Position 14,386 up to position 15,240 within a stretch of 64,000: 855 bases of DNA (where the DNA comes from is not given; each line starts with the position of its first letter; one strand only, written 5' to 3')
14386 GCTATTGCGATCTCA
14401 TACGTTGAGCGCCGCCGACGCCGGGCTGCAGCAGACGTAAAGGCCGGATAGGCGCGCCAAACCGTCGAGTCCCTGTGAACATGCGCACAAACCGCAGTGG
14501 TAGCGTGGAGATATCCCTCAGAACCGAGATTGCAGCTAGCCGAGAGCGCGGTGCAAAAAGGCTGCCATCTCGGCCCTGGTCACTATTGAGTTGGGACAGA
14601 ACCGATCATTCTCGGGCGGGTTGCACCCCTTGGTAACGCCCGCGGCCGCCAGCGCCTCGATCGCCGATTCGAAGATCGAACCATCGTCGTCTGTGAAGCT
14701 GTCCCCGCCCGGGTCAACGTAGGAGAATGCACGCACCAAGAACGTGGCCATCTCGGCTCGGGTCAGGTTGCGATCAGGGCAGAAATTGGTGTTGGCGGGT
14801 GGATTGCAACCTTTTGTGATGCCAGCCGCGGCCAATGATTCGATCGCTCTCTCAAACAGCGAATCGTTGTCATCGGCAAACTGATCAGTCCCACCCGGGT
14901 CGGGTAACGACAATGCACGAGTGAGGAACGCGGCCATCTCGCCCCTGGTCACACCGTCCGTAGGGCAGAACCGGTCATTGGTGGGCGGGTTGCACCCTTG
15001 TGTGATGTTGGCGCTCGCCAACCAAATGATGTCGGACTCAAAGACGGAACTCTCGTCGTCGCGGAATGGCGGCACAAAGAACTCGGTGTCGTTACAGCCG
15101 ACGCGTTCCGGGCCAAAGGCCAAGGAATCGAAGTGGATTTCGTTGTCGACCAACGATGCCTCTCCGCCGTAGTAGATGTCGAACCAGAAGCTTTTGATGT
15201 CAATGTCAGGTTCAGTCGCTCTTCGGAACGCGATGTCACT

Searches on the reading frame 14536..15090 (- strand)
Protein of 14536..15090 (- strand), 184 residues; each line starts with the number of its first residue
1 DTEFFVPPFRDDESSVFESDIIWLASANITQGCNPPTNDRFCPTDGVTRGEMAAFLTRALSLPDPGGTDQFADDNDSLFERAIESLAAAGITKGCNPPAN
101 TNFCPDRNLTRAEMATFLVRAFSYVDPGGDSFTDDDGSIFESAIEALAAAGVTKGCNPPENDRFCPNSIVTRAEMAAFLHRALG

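Call 7: search_solved_structures(query=window:14536-15090:-, max_evalue=1, show_alignments=3)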
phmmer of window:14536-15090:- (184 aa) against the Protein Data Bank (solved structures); distinct sequences matched with E-value up to 1: 9.
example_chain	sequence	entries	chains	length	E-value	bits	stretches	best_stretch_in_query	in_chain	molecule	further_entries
9g93_A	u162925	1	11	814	9.4e-09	38.5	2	40-180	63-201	S-layer protein sap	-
3pyw_A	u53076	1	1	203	2.6e-06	30.6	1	40-180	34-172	S-layer protein sap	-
6bt4_A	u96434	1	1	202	3.1e-06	30.3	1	40-180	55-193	S-layer protein sap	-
4aq1_C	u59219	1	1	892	6e-05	26.1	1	17-183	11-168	SBSB PROTEIN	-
4aq1_A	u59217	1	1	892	6e-05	26.1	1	17-183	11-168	SBSB PROTEIN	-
6cwc_A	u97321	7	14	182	0.17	14.9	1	79-157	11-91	Surface (S-) layer glycoprotein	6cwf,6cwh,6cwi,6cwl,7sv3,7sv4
8bz2_A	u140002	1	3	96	0.28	14.2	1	75-126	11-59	S-layer homology domain-containing protein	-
6gib_A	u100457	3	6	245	0.28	14.2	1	90-146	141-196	Glutathione S-transferase omega-2 | Glutathione transferase Omega 2S | Glutathione S-transferase omega 2S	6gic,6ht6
6cwm_A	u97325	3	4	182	0.51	13.3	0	79-153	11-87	Surface (S-) layer glycoprotein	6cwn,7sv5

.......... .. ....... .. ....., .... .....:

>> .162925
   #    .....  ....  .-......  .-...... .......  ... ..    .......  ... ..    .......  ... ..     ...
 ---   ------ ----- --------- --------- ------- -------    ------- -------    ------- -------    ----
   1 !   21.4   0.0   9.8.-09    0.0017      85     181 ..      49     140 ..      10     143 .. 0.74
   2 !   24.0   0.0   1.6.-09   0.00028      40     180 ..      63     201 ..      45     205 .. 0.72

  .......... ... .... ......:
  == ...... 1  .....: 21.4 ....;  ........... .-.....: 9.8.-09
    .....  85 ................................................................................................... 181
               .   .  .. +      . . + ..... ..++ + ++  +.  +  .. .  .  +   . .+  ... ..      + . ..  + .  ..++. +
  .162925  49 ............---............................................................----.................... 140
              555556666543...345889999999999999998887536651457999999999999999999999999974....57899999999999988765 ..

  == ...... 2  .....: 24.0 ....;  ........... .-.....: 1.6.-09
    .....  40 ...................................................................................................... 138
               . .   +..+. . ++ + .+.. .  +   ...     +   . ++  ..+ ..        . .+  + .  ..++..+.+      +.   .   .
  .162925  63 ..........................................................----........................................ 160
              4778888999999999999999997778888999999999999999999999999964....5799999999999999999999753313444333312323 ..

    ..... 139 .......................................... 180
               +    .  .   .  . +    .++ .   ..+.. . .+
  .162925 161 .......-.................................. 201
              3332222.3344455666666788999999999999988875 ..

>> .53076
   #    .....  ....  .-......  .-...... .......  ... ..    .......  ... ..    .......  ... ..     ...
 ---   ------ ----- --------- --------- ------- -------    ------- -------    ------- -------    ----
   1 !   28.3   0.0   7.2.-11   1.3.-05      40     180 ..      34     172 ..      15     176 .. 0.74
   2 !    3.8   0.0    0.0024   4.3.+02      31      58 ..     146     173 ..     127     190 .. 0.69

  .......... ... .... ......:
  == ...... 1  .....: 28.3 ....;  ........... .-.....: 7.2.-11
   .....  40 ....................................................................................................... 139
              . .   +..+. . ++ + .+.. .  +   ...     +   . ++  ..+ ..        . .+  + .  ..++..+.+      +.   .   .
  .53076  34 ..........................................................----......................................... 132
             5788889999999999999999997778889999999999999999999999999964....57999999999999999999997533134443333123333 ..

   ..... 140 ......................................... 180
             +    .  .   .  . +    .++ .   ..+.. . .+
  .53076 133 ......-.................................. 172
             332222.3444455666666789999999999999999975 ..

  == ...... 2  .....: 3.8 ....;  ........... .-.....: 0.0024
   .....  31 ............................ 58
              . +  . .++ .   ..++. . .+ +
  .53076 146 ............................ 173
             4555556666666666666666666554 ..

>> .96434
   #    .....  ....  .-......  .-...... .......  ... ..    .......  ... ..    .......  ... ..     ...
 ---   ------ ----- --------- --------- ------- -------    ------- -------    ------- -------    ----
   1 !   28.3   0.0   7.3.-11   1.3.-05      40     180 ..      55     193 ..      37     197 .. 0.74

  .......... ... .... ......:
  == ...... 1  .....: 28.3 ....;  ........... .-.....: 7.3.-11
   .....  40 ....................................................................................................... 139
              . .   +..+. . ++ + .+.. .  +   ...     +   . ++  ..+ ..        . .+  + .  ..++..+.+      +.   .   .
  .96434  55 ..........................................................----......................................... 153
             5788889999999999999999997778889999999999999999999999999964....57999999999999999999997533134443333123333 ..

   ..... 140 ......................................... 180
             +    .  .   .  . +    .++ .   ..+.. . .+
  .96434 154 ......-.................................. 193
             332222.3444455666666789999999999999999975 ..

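Call 8: find_homologous_proteins(query=window:14536-15090:-, max_evalue=0.00001)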
Query window:14536-15090:- (184 aa): 1527 proteins with E <= 0.00001 among 8000 candidates; the best 120 are listed.
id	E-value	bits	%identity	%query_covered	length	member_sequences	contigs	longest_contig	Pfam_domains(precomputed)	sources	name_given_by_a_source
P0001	2.3e-114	398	61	90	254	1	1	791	PF00395.26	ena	-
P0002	1.8e-98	346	54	95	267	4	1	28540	PF00395.26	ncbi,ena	-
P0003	1.4e-96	340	57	97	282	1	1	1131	PF00395.26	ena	-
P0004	1.9e-96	339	65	95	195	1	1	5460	PF00395.26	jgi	jgi:hypothetical protein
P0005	4.1e-95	335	62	95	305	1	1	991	PF00395.26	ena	-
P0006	2.6e-94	332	58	97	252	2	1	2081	PF26549.1,PF00395.26,PF07676.19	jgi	jgi:alpha-amylase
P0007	3.1e-94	332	56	97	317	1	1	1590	PF00127.27,PF00395.26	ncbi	-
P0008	2.5e-91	322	51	95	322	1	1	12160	PF00395.26,PF18896.6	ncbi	-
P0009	2.6e-90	319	59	96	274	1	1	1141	PF00395.26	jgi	jgi:hypothetical protein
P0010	2.2e-88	313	58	95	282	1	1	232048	PF00395.26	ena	-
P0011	1.2e-85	304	55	97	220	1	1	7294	PF00395.26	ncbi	ncbi:MAG TPA: S-layer homology domain-containing protein [Acidimicrobiia bacterium]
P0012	7.6e-85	301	75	100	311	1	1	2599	PF21294.5,PF00395.26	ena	-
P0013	2.6e-84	300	65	96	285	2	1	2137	PF00395.26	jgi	jgi:hypothetical protein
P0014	1.3e-82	294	57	97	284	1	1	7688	PF05901.17,PF00395.26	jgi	jgi:hypothetical protein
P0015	1.1e-81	291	60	97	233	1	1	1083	PF00395.26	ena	-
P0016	1.3e-81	291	61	96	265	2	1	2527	PF00395.26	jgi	jgi:hypothetical protein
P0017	2.3e-81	290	69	100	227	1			PF00395.26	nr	nr:S-layer homology domain-containing protein [Acidimicrobiia bacterium]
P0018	2.9e-81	290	59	95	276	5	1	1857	PF00395.26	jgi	-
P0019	5.6e-81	289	62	96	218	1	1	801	PF00395.26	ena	-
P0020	6.8e-81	288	63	97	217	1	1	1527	PF00395.26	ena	-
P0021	9.8e-80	285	61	95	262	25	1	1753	PF05901.17,PF00395.26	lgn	-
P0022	3.1e-79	283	58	92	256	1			PF18602.7,PF00395.26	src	-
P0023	3.9e-79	283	60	97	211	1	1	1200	PF00395.26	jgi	jgi:hypothetical protein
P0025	1.6e-78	281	69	100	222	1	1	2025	PF00395.26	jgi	jgi:hypothetical protein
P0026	1.7e-78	281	60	97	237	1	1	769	PF00395.26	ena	-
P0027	2.6e-78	280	60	96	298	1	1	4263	PF00395.26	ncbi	ncbi:MAG: S-layer homology domain-containing protein, partial [Actinomycetota bacterium]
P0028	6.0e-78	279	63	97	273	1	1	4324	PF05901.17,PF00395.26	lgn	-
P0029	1.2e-77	278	61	97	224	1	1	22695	PF00395.26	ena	-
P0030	3.3e-77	276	60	95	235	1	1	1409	PF00395.26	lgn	-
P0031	1.3e-76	274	62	95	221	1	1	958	PF00395.26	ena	-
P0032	1.4e-76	274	56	97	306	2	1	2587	PF00395.26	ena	-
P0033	1.8e-76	274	59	96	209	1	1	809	PF00395.26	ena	-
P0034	3.6e-76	273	63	96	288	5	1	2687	PF00395.26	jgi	jgi:hypothetical protein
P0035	6.2e-76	272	61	96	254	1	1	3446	PF00395.26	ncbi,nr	ncbi:MAG: S-layer homology domain-containing protein, partial [Acidimicrobiia bacterium]|nr:S-layer 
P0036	2.8e-75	270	60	96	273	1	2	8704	PF12836.14,PF00395.26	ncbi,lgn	-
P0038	5.9e-75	269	63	95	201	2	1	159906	PF00395.26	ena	-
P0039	1.2e-74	268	57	95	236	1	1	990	PF00395.26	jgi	jgi:hypothetical protein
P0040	1.7e-74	268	60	97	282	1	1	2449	PF00395.26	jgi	jgi:hypothetical protein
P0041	1.9e-74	267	57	97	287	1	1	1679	PF05901.17,PF00395.26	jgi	jgi:hypothetical protein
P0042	3.0e-74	267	59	93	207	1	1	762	PF00395.26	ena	-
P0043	4.9e-74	266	60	95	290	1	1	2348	PF00395.26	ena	-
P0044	5.1e-74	266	61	96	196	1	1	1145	PF00395.26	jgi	jgi:hypothetical protein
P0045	9.9e-74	265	61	97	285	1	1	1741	PF05901.17,PF00395.26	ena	-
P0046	1.1e-73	265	59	95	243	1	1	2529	PF00395.26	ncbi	ncbi:MAG: S-layer homology domain-containing protein, partial [Acidimicrobiia bacterium]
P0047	1.9e-73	264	57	97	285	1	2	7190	PF05901.17,PF00395.26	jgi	jgi:hypothetical protein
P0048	2.0e-73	264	57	92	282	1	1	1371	PF00395.26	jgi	-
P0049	2.0e-73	264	65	97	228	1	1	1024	PF00395.26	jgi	jgi:hypothetical protein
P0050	2.3e-73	264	60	96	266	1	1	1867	PF00395.26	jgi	jgi:hypothetical protein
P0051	2.5e-73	264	67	95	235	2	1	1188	PF00395.26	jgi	jgi:hypothetical protein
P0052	2.6e-73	264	61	95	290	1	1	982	PF22352.3,PF00801.27,PF00395.26,PF18911.7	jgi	jgi:hypothetical protein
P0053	2.6e-73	264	69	96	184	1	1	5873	PF00395.26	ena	-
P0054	3.0e-73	264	58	98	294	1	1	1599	PF00395.26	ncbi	-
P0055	3.6e-73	263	58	95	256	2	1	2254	PF00395.26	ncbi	ncbi:MAG: hypothetical protein ACRDU7_03335, partial [Acidimicrobiia bacterium]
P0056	3.6e-73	263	67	96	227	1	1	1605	PF00395.26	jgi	-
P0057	4.2e-73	263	67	96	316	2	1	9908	PF00395.26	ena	-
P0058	6.1e-73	263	68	96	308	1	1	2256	PF00395.26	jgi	jgi:hypothetical protein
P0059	7.2e-73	262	58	95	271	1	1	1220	PF00395.26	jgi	jgi:hypothetical protein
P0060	1.1e-72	262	61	96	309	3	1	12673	PF00395.26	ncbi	ncbi:MAG: S-layer homology domain-containing protein, partial [Acidimicrobiia bacterium]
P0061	1.8e-72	261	63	96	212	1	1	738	PF00395.26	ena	-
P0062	2.3e-72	261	70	89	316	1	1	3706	PF00395.26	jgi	jgi:hypothetical protein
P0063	2.6e-72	260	56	97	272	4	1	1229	PF05901.17,PF00395.26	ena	-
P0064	2.8e-72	260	66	97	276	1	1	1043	PF00395.26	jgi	jgi:hypothetical protein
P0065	3.1e-72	260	59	97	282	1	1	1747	PF05901.17,PF00395.26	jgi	jgi:hypothetical protein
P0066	3.8e-72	260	68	96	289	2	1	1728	PF00395.26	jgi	jgi:hypothetical protein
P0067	5.3e-72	259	59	97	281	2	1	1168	PF05901.17,PF00395.26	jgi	jgi:Excalibur calcium-binding domain/S-layer homology domain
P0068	6.8e-72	259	67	96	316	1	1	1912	PF00395.26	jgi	-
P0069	7.5e-72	259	54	81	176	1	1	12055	PF00395.26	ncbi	ncbi:MAG: S-layer homology domain-containing protein, partial [Actinomycetota bacterium]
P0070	1.7e-71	258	62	100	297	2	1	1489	PF00395.26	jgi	jgi:hypothetical protein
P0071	1.7e-71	258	53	96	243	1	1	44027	PF00395.26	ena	-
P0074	2.7e-71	257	66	96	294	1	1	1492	PF00395.26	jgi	jgi:hypothetical protein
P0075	2.9e-71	257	69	96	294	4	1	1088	PF00395.26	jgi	jgi:parallel beta-helix repeat protein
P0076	3.5e-71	257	64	99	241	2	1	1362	PF00395.26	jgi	jgi:hypothetical protein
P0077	3.6e-71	257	70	94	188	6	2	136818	PF00395.26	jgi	-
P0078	5.4e-71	256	61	96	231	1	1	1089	PF00395.26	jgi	-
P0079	8.6e-71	256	67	95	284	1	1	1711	PF00395.26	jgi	jgi:hypothetical protein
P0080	1.2e-70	255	67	98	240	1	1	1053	PF00395.26,PF00041.28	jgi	jgi:hypothetical protein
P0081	1.7e-70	255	58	97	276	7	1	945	PF05901.17,PF00395.26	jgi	jgi:hypothetical protein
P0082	1.8e-70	254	58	97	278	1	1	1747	PF05901.17,PF00395.26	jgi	jgi:hypothetical protein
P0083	2.0e-70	254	64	99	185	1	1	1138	PF00395.26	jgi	jgi:hypothetical protein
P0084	4.0e-70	253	66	96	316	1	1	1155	PF00395.26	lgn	-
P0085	5.1e-70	253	53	95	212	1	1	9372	PF00395.26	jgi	jgi:hypothetical protein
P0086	8.5e-70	252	66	96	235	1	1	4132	PF00395.26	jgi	jgi:hypothetical protein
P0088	1.2e-69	252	60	95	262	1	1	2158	PF00395.26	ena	-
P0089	1.5e-69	251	65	95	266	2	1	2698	PF00395.26,PF00041.28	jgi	jgi:hypothetical protein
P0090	1.6e-69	251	65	96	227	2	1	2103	PF00395.26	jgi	jgi:hypothetical protein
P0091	1.7e-69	251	60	95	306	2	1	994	PF00801.27,PF00395.26,PF18911.7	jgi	jgi:hypothetical protein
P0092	2.1e-69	251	66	96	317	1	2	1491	PF00395.26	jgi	jgi:hypothetical protein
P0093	3.0e-69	250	63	96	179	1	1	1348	PF00395.26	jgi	jgi:hypothetical protein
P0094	3.3e-69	250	66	97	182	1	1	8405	PF00395.26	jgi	jgi:hypothetical protein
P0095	3.4e-69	250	58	96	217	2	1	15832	PF00395.26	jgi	-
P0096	3.4e-69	250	60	95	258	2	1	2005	PF00801.27,PF00395.26,PF18911.7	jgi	jgi:hypothetical protein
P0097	7.0e-69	249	60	99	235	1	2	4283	PF00395.26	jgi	jgi:hypothetical protein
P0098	7.5e-69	249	65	96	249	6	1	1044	PF00395.26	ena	-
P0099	7.9e-69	249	53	97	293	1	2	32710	PF05901.17,PF00395.26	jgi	-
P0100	8.4e-69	249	66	96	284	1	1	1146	PF00395.26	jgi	jgi:hypothetical protein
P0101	8.9e-69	249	66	95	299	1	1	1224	PF00395.26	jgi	-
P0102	9.5e-69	249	65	96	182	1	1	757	PF00395.26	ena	-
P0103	1.2e-68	249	59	96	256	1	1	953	PF00801.27,PF00395.26,PF18911.7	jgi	jgi:hypothetical protein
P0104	1.2e-68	248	62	90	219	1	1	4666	PF00395.26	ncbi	ncbi:MAG: S-layer homology domain-containing protein, partial [Acidimicrobiia bacterium]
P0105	1.6e-68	248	66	95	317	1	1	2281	PF00395.26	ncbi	-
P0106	1.7e-68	248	65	95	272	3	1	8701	PF00395.26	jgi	jgi:hypothetical protein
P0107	1.7e-68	248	58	95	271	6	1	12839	PF00395.26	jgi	jgi:uncharacterized protein YbjT (DUF2867 family)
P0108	2.1e-68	248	57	96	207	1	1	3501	PF00395.26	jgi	-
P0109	2.1e-68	248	64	95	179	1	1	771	PF00395.26,PF21592.5,PF20437.4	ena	-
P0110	2.3e-68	248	58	96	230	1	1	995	PF00395.26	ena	-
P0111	2.5e-68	247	64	96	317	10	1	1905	PF00395.26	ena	-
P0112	2.6e-68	247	63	96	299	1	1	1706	PF00395.26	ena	-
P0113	3.1e-68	247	58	97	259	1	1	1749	PF00395.26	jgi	jgi:hypothetical protein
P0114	3.1e-68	247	62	96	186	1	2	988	PF00395.26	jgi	jgi:hypothetical protein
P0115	3.8e-68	247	65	95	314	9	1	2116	PF00395.26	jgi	jgi:hypothetical protein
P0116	4.0e-68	247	66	96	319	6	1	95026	PF00395.26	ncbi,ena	-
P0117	5.0e-68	247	64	95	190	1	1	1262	PF00395.26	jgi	jgi:hypothetical protein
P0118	5.0e-68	247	60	95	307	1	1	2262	PF00395.26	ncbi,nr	ncbi:MAG TPA: hypothetical protein VJ938_00240, partial [Acidimicrobiia bacterium]|nr:hypothetical p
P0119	5.9e-68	246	64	95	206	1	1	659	PF00395.26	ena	-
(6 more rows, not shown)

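Call 23: find_related_loci(query=A1, collection=genome_contigs, flank=10000)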
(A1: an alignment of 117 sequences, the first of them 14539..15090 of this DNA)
Query A1 (184 aa) in genome_contigs; peptide patterns used: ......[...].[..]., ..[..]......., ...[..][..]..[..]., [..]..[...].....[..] (x = any residue, [..] = any of these).
599 stretches matched a pattern (row limit reached: there are more); 509 encode a relative of the query (tblastn E <= 1e-3); the best 80 are kept; 80 distinct loci.
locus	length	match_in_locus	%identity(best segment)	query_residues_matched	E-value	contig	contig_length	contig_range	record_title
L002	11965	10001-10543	66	5-184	2e-76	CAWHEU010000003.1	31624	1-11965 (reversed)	MAG: uncultured Acidobacteriota bacterium isolate MFD00962.bin.2.52 genome assembly, contig: contig_111393, whole genome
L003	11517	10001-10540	64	5-184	3e-75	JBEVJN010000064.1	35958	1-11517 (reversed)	MAG: Acidimicrobiia bacterium isolate T4R1BO.metabat2.227 T4R1BO.metabat2.227_k133_11854905, whole genome shotgun sequen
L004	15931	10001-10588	66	9-184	7e-76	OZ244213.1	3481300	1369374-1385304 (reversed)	MAG: Acidimicrobiia bacterium isolate 7b9da096-343e-40e7-b6e2-bcdc06c1b74b genome assembly, chromosome: 1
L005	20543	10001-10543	66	6-183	2e-73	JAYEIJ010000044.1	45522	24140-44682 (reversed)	MAG: Actinomycetota bacterium isolate MAG194 MAG194_44, whole genome shotgun sequence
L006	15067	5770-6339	64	1-184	2e-73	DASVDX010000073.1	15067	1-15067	MAG TPA_asm: Acidimicrobiia bacterium isolate SMAG_U2045 k141_1475373, whole genome shotgun sequence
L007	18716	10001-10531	68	9-184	1e-72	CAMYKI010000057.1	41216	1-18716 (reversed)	MAG: uncultured Acidimicrobiaceae bacterium isolate FCS_M_Acidobacteriota_18 genome assembly, contig: scaffold_2496, who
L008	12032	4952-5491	66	6-184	1e-72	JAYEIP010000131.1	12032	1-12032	MAG: Actinomycetota bacterium isolate MAG188 MAG188_131, whole genome shotgun sequence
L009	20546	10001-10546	61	3-184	4e-72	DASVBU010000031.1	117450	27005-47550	MAG TPA_asm: Acidimicrobiia bacterium isolate SMAG_U1987 k141_485539, whole genome shotgun sequence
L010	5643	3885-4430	63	2-184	9e-72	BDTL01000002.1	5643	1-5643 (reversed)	Bacterium BMS3Bbin02 DNA, contig: NODE_163, whole genome shotgun sequence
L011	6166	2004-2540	63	7-184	2e-71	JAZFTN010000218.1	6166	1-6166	MAG: Acidimicrobiia bacterium isolate BS2bin.34 BS2bin.34_218, whole genome shotgun sequence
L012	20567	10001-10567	62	8-184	6e-71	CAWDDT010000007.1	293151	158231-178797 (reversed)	MAG: uncultured bacterium isolate MFD05684.bin.2.275 genome assembly, contig: contig_51899, whole genome shotgun sequenc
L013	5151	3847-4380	63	9-184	1e-70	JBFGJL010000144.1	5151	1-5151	MAG: Acidimicrobiia bacterium isolate Mix_sand03.2021.01.D.14 k141_2336586_length_5151_cov_7.0000, whole genome shotgun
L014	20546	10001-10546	66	9-183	2e-70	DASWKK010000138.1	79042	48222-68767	MAG TPA_asm: Acidimicrobiia bacterium isolate SMAG_U2920 k141_2015624, whole genome shotgun sequence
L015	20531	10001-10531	63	8-184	3e-70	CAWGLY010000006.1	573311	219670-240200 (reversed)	MAG: uncultured Acidimicrobiia bacterium isolate MFD09779.bin.1.356 genome assembly, contig: contig_7012, whole genome s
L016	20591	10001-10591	60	6-183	1e-69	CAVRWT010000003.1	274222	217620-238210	MAG: uncultured Acidobacteriota bacterium isolate MFD02242.bin.2.214 genome assembly, contig: contig_14659, whole genome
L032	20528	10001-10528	60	1-184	2e-66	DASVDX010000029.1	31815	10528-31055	MAG TPA_asm: Acidimicrobiia bacterium isolate SMAG_U2045 k141_234217, whole genome shotgun sequence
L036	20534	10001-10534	60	9-184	5e-66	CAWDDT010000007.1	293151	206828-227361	MAG: uncultured bacterium isolate MFD05684.bin.2.275 genome assembly, contig: contig_51899, whole genome shotgun sequenc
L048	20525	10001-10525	58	9-184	4e-63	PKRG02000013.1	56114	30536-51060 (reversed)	MAG: Acidimicrobiia bacterium isolate ZC4RG17 NODE_325_length_56114_cov_30.084946, whole genome shotgun sequence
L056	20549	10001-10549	60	9-184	1e-61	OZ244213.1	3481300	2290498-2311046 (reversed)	MAG: Acidimicrobiia bacterium isolate 7b9da096-343e-40e7-b6e2-bcdc06c1b74b genome assembly, chromosome: 1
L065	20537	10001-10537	58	9-184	2e-60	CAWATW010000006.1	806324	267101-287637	MAG: uncultured bacterium isolate MFD09779.bin.1.206 genome assembly, contig: contig_5184, whole genome shotgun sequence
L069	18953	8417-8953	57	9-184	3e-60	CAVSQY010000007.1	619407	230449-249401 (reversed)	MAG: uncultured Actinomycetes bacterium isolate MFD05684.bin.1.382 genome assembly, contig: contig_22023, whole genome s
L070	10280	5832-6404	56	9-183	2e-59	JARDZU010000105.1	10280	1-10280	MAG: Acidimicrobiia bacterium isolate C_No_T0_bin.14 scaffold_2070, whole genome shotgun sequence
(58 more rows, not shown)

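Call 24: predict_structure(alignment_id=A1)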
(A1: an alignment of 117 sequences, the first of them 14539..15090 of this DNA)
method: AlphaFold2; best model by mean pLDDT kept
length: 184 residues; sequences in the alignment: 117
mean_pLDDT: 95.6   pTM: 0.90
mean pLDDT of the five models: 95.6, 94.8, 94.7, 94.6, 94.3
residues with pLDDT >= 90: 172; 70-90: 8; 50-70: 3; < 50: 1
segments of 3 or more residues with pLDDT < 50: none
pLDDT, mean of each block of 10 residues (from residue 1): 72 93 97 94 98 98 95 97 98 97 98 98 97 97 98 97 98 98 96
secondary structure, 60 per line:
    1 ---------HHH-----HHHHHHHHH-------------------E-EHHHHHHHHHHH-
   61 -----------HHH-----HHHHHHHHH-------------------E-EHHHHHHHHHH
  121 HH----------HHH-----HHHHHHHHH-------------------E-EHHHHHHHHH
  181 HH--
elements in order: H18-26 H49-59 H80-88 H111-122 H141-149 H172-182

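Call 30: search_protein_representatives(alignment_id=A1)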
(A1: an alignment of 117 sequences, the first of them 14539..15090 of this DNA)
Query: 117 sequences, 304 profile positions. Proteins with E-value up to 0.001 (for the whole library): 84927; up to 1e-10: 33011; up to 1e-30: 5715. The best 150 are listed.
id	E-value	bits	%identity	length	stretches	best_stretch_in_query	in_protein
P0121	2.3e-146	503.2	-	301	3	63-230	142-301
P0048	5.6e-145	498.6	-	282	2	22-202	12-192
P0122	6.0e-140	482.1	-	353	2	53-230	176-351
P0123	2.0e-138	477.1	-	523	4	63-242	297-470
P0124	1.7e-134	464.2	-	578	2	51-230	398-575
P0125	8.7e-132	455.3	-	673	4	53-227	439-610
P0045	5.0e-122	423.2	-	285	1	35-294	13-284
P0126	6.2e-120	416.4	-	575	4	49-233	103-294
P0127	1.7e-119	414.9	-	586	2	61-229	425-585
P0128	1.3e-114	398.9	-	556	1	38-247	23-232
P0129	2.0e-114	398.3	-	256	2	59-188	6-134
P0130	1.0e-112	392.7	-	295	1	32-247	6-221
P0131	3.1e-112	391.1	-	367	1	40-263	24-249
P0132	3.3e-112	391.0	-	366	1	33-248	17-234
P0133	2.5e-111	388.1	-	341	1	42-239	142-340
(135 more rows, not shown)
